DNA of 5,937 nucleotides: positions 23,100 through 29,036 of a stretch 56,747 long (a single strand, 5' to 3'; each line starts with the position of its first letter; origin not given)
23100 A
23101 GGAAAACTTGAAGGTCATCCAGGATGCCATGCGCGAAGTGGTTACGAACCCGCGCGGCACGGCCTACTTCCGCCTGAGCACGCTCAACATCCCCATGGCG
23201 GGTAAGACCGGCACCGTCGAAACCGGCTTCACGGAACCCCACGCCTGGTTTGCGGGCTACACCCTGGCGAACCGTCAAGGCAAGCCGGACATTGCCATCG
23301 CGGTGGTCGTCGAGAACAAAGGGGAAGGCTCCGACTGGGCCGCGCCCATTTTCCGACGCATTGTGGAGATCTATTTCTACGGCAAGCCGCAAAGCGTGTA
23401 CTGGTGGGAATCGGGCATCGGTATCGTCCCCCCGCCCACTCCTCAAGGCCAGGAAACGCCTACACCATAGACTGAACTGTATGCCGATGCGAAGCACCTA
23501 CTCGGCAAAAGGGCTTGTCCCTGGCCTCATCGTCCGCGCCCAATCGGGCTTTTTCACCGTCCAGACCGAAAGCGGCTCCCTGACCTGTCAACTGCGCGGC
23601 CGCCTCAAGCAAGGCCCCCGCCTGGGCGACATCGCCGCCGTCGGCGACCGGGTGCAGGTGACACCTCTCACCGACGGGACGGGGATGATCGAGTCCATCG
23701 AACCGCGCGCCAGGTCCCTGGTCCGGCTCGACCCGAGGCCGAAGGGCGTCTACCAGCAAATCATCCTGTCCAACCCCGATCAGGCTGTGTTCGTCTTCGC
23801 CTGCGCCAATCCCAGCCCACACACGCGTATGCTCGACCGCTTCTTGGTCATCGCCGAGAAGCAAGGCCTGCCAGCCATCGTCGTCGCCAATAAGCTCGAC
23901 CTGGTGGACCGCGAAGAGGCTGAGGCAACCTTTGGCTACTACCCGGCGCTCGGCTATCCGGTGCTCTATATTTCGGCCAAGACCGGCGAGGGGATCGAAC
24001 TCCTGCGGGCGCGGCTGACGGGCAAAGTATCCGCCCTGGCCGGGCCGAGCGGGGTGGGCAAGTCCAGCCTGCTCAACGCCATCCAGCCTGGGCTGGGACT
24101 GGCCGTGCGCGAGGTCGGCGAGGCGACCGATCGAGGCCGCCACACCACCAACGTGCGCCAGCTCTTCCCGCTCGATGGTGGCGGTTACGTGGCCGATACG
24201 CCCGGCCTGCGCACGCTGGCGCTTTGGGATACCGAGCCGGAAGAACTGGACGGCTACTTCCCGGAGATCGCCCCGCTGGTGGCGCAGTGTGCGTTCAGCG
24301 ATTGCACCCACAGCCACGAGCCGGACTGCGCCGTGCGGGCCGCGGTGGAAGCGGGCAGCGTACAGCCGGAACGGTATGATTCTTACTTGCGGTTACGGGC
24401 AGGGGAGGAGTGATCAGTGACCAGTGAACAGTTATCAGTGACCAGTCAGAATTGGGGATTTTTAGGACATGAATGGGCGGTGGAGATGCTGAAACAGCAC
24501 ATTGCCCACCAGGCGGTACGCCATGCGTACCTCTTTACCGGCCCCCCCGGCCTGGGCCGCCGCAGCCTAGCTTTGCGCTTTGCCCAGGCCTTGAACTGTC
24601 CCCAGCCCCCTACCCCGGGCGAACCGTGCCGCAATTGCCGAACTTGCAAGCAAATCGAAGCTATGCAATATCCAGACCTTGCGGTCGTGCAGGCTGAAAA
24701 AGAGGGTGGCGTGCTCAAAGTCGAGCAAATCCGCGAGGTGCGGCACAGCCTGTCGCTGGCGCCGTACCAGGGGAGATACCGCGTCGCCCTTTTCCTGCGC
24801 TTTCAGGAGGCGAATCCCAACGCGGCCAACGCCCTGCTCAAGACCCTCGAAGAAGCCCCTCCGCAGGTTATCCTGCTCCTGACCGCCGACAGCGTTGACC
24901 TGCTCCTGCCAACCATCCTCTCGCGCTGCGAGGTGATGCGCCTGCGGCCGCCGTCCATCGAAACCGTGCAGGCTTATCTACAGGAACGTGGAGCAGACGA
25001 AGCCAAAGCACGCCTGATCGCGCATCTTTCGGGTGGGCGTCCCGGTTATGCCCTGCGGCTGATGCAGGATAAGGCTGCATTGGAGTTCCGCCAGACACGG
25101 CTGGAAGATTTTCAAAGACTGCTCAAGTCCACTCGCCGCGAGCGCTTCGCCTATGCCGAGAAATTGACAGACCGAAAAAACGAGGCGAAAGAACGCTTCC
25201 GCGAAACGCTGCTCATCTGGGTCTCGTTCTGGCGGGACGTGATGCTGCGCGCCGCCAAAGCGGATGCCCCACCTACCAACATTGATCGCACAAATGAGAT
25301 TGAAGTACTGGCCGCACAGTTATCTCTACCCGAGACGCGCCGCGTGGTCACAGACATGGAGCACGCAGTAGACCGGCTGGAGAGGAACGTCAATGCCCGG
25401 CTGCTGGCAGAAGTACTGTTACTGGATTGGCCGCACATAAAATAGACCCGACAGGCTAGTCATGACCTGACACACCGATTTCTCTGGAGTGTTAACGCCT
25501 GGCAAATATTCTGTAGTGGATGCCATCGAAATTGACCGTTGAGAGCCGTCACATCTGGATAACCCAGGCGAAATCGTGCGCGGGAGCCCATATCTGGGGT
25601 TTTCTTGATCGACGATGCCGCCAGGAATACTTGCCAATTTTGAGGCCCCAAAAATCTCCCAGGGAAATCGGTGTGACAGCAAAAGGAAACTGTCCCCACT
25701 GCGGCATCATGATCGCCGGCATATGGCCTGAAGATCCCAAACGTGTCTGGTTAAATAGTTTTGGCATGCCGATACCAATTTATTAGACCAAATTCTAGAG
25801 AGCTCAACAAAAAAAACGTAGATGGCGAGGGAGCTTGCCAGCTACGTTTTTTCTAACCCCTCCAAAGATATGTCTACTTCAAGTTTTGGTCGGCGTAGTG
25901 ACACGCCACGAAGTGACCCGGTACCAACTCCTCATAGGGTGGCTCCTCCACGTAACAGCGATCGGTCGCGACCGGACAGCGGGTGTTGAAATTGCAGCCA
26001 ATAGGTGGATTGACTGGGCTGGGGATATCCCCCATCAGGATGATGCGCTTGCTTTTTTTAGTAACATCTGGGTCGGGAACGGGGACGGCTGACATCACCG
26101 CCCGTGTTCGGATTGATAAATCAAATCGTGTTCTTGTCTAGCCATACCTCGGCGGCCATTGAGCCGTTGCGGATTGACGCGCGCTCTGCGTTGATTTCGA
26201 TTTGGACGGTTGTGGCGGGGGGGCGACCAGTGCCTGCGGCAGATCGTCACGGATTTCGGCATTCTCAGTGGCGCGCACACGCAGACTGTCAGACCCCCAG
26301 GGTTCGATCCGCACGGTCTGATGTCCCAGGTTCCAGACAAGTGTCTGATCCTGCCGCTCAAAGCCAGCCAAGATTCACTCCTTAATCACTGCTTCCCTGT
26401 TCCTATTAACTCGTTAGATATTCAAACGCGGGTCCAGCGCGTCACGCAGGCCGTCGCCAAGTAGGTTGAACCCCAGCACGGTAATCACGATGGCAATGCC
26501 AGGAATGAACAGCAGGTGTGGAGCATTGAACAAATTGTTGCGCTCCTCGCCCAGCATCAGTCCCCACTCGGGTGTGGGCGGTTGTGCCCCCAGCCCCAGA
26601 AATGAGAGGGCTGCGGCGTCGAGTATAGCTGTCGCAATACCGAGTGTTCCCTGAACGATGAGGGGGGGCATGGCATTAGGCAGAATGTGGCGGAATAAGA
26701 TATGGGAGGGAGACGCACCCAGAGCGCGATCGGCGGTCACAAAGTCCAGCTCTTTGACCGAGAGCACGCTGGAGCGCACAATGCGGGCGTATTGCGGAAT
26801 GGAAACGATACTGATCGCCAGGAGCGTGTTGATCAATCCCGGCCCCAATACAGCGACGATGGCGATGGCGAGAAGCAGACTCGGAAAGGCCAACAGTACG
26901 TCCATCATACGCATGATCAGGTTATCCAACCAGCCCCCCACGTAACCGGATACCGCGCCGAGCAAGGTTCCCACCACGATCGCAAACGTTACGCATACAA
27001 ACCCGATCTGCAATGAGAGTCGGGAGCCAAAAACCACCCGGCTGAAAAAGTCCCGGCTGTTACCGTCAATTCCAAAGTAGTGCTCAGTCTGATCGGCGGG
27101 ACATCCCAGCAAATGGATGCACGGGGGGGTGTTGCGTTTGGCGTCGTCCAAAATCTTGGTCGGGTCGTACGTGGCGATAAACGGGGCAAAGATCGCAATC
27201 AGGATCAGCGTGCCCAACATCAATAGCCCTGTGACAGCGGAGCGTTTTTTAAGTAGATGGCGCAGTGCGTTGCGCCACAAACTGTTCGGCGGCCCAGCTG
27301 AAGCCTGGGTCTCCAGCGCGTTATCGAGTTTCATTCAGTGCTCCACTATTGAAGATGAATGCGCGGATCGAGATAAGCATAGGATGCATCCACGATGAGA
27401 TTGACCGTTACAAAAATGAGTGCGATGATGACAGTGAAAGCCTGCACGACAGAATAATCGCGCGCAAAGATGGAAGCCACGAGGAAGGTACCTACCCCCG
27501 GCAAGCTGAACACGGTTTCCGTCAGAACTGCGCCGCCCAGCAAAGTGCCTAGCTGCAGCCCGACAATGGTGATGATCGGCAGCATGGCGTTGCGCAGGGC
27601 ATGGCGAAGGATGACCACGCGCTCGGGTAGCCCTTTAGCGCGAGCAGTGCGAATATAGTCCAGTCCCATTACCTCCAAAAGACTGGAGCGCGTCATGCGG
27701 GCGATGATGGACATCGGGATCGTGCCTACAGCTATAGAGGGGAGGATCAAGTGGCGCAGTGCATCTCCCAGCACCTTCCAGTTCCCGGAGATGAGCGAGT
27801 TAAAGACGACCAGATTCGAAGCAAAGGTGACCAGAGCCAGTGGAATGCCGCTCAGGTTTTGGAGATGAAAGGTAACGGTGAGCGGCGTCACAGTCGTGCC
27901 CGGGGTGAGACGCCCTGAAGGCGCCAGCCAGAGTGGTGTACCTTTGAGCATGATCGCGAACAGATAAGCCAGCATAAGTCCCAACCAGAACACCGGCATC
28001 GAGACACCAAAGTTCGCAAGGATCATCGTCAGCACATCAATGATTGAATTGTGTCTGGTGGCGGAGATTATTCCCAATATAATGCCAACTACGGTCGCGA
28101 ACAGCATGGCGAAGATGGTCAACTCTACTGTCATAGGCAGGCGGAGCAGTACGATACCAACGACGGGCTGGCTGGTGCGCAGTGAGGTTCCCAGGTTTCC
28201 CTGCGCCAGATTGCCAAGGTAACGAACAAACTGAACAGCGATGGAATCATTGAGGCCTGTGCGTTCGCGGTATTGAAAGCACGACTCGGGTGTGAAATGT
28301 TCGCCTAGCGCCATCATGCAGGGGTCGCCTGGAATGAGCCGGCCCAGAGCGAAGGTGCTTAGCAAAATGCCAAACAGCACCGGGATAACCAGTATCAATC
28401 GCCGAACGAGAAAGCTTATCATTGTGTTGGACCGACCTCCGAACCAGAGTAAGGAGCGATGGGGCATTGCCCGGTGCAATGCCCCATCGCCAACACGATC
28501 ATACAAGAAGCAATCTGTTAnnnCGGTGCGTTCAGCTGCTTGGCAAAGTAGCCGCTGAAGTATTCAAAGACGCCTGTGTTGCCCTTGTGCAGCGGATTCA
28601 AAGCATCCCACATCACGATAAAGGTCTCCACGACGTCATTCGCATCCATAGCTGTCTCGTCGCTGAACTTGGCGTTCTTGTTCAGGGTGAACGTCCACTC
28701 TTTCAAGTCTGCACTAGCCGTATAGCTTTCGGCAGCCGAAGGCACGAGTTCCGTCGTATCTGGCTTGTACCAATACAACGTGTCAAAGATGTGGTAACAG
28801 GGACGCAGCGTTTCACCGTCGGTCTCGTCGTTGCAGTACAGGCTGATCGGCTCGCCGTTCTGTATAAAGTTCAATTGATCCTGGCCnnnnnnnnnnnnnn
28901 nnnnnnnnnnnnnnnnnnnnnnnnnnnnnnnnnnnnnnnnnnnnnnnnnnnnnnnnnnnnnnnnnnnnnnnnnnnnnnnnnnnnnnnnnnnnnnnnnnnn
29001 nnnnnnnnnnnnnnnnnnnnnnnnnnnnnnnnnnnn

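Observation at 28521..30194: Circularly permuted family-5 (OppA/DppA-type) solute-binding protein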

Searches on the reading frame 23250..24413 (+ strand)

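Call 30: search_protein_families(library=pfam, proteins=[window:23250-24413:+], max_evalue=0.0001)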
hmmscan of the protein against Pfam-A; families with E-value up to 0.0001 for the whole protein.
window:23250-24413:+ (387 aa): 2 families
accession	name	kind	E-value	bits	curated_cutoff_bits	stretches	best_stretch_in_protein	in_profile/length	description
PF03193.22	RsgA_GTPase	-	1.9e-51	174.8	30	1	150-326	1-174/174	RsgA GTPase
PF16745.11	RsgA_N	-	6.1e-11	42.3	27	1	92-147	2-54/54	RsgA N-terminal domain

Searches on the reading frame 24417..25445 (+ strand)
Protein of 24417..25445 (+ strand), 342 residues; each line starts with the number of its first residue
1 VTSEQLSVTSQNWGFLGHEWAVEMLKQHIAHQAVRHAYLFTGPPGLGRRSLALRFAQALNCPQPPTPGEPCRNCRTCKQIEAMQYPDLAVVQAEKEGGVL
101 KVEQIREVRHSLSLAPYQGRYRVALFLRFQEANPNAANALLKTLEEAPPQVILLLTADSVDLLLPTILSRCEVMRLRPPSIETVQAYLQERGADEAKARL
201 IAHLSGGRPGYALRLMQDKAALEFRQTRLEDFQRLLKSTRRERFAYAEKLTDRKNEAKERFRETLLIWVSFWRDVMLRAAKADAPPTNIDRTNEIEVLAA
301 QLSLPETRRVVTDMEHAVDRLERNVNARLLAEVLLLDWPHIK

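Call 30: search_protein_families(library=pfam, proteins=[window:24417-25445:+], max_evalue=0.0001)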
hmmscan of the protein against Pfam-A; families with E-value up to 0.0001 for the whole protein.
window:24417-25445:+ (342 aa): 1 family
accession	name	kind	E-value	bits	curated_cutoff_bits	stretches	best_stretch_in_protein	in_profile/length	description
PF13177.12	DNA_pol3_delta2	-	1e-45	156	27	1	18-179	2-160/161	DNA polymerase III, delta subunit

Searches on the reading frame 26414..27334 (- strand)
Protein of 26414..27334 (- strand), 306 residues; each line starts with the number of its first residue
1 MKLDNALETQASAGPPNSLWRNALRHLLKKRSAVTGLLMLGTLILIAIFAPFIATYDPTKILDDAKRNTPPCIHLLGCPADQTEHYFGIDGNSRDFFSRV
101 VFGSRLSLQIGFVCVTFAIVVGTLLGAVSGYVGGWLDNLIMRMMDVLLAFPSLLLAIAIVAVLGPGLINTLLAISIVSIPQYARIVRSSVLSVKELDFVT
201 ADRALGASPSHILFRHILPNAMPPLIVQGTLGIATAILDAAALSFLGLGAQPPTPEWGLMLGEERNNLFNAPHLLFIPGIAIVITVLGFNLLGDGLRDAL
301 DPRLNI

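Call 14: search_protein_families(library=ncbifam, proteins=[window:26414-27334:-], max_evalue=0.00001)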
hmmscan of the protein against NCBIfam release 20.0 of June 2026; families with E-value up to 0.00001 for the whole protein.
window:26414-27334:- (306 aa): 27 families (the best 25 are shown)
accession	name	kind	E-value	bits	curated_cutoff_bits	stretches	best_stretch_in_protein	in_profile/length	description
NF011662.0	PRK15082.1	equivalog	1.4e-95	320.1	484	1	18-305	24-301/303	glutathione ABC transporter permease GsiD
NF045476.1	Opp4C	equivalog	1.5e-86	290.1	350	1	18-303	1-278/278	oligopeptide ABC transporter permease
TIGR02790.1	nickel_nikC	equivalog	9.6e-86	287.5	358.45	1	34-301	2-258/258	nickel ABC transporter permease subunit NikC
NF045473.1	Opp1C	equivalog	1.4e-84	283.7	350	1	28-304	2-267/267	nickel/cobalt ABC transporter permease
NF008160.0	PRK10913.1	equivalog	3.6e-84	282.7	483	1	21-305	20-299/300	dipeptide ABC transporter permease DppC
NF007376.0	PRK09881.1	equivalog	4.7e-84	281.9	434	1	23-304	22-293/298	D,D-dipeptide ABC transporter permease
NF045474.1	Opp2C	equivalog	1.3e-83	280.2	300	1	82-301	17-236/236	nickel transporter permease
NF007738.0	PRK10417.1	equivalog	4.8e-73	246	335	1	29-304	7-271/277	nickel ABC transporter permease subunit NikC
NF045475.1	Opp3C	equivalog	9.4e-70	235.3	450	1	9-304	13-327/328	oligopeptide ABC transporter permease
NF047573.1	opine_perm_CntC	exception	2e-67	227.4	440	1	24-304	2-271/271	staphylopine uptake ABC transporter permease subunit CntC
NF011935.0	PRK15406.1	equivalog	7.3e-65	219.7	433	1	17-303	23-300/302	oligopeptide ABC transporter permease OppC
NF011691.0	PRK15111.1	equivalog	9.4e-53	179.7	379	1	17-301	13-292/296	putrescine export ABC transporter permease SapC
NF043080.1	MMSYN1_0166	equivalog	1.4e-47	162.1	370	1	15-304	22-305/307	oligopeptide ABC transporter permease OppC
NF011596.0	PRK15021.1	subfamily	6.9e-31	107.5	439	1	83-303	119-338/341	microcin C ABC transporter permease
TIGR01097.1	PhnE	equivalog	9.4e-12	44.9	216.7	1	98-249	55-208/252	phosphonate ABC transporter, permease protein PhnE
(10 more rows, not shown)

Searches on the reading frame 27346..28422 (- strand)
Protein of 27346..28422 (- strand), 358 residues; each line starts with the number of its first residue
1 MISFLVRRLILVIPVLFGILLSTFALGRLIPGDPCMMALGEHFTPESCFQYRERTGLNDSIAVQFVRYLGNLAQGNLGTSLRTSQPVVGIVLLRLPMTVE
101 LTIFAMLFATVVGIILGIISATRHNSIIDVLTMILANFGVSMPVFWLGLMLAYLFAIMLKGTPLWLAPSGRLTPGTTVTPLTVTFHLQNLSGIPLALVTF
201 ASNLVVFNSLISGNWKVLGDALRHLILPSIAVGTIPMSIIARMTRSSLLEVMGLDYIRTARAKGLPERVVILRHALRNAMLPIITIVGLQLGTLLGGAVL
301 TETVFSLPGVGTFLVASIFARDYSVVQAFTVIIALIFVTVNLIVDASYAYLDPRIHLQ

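Call 14: search_protein_families(library=ncbifam, proteins=[window:27346-28422:-], max_evalue=0.00001)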
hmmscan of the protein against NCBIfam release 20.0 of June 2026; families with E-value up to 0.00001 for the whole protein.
window:27346-28422:- (358 aa): 17 families
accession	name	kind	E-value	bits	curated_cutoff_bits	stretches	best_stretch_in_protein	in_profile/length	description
NF045470.1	Opp2B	equivalog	1.6e-88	296.8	350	2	220-355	164-299/300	nickel ABC transporter permease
NF008161.0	PRK10914.1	equivalog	4.5e-85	285.8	590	1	1-356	1-336/339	dipeptide ABC transporter permease DppB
NF011661.0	PRK15081.1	equivalog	2.2e-73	247.4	463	2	191-356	138-304/306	glutathione ABC transporter permease GsiC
TIGR02789.1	nickel_nikB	equivalog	1.2e-72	245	447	2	213-356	163-307/314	nickel ABC transporter permease subunit NikB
NF007677.0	PRK10352.1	equivalog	2.3e-71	240.4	433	2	202-357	152-308/314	nickel ABC transporter permease subunit NikB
NF045472.1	Opp4B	equivalog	1.1e-70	238.5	450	2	205-355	168-318/319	oligopeptide ABC transporter permease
NF045471.1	Opp3B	equivalog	1.4e-69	234.9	480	2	220-357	167-304/308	oligopeptide ABC transporter permease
NF045469.1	Opp1B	equivalog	5.5e-68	229.7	380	2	220-355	172-306/307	nickel/cobalt ABC transporter permease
NF007008.0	PRK09471.1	equivalog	9.6e-62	209.2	388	2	194-356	148-305/306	oligopeptide ABC transporter permease OppB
NF011690.0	PRK15110.1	equivalog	4e-42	144.8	432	1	1-355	1-313/321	putrescine export ABC transporter permease SapB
NF011712.0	PRK15133.1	subfamily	8.2e-34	117.1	445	2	215-357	218-361/364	microcin C ABC transporter permease YejB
NF043081.1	MMSYN1_0165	equivalog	1.8e-27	96.4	350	1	221-358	249-387/388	oligopeptide ABC transporter permease OppB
NF045474.1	Opp2C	equivalog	1.1e-09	38.3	300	1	218-310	98-183/236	nickel transporter permease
NF045476.1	Opp4C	equivalog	9.4e-09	34.9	350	1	231-312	146-223/278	oligopeptide ABC transporter permease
NF045473.1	Opp1C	equivalog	4.5e-07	29.6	350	1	216-311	124-212/267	nickel/cobalt ABC transporter permease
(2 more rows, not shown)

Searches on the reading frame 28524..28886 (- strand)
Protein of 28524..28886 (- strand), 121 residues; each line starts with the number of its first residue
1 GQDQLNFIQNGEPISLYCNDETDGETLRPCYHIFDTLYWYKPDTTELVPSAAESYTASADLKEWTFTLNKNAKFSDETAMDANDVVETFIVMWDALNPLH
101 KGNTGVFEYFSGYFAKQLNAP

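Call 72: search_protein_families(library=pfam, proteins=[window:28524-28886:-], max_evalue=1)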
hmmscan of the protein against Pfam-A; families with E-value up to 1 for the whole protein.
window:28524-28886:- (121 aa): 1 family
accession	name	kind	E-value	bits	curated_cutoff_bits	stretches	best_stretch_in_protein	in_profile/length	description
PF00496.27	SBP_bac_5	-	5.3e-13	49.3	32.4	1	46-97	1-52/368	Bacterial extracellular solute-binding proteins, family 5 Middle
